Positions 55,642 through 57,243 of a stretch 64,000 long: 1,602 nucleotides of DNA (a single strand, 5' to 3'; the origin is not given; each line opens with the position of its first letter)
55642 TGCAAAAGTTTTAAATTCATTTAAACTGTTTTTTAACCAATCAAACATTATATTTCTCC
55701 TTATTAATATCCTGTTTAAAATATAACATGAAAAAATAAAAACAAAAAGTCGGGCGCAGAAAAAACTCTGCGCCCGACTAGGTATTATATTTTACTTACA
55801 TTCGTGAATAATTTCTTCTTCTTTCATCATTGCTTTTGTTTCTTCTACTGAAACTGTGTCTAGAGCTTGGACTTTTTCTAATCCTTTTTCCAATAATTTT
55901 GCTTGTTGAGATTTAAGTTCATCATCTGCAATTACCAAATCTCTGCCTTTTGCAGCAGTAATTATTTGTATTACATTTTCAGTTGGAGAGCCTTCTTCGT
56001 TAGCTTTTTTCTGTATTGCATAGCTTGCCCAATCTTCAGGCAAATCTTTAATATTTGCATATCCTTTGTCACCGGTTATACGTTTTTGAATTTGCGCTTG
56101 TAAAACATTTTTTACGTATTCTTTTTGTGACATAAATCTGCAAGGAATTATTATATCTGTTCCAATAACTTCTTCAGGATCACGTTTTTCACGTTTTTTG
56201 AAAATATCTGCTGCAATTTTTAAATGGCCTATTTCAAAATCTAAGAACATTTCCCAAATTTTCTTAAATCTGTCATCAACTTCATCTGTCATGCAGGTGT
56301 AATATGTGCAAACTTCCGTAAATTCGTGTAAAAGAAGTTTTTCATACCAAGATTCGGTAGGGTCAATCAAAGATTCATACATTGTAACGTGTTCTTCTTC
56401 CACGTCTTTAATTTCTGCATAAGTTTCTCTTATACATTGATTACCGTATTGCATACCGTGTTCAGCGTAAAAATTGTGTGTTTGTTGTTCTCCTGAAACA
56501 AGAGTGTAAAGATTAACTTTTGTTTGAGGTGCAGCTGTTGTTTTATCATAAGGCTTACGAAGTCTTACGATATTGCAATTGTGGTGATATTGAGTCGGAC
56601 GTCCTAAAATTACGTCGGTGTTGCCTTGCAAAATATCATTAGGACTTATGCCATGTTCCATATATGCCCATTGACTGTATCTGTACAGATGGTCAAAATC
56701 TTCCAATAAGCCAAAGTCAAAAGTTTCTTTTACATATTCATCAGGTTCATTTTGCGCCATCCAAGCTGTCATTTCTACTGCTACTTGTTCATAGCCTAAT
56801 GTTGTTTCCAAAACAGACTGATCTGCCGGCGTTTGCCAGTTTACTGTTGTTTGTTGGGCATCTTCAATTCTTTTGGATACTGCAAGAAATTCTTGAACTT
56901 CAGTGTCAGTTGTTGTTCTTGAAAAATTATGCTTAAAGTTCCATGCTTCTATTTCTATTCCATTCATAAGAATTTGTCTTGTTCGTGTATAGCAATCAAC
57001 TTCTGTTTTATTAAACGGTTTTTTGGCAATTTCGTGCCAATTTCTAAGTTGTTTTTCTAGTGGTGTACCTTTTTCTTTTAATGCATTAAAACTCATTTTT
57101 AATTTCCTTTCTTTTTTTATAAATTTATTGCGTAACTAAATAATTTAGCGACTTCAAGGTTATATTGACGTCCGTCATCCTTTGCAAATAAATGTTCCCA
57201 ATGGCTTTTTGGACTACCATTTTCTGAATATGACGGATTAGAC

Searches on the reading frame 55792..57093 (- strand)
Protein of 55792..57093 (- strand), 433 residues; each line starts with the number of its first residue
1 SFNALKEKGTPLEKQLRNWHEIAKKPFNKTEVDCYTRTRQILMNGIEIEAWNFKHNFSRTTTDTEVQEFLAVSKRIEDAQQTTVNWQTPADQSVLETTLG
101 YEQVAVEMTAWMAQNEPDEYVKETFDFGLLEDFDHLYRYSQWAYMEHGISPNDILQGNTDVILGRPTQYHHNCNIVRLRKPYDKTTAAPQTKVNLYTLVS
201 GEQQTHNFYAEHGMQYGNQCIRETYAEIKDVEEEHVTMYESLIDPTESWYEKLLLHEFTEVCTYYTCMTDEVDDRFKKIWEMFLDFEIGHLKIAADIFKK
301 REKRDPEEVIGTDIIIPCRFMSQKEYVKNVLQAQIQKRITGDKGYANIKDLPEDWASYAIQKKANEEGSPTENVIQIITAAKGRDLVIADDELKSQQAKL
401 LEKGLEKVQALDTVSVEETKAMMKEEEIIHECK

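Call 31: search_protein_families(library=pfam, proteins=[window:55792-57093:-], max_evalue=0.1)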
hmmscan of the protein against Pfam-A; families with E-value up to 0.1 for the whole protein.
window:55792-57093:- (433 aa): 2 families
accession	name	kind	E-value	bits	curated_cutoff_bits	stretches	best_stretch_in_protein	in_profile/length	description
PF13167.11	GTP-bdg_N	-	0.015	16.3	25.4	0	375-412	43-79/89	GTP-binding GTPase N-terminal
PF02915.23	Rubrerythrin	-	0.025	15.4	22.8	0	262-340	14-98/137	Rubrerythrin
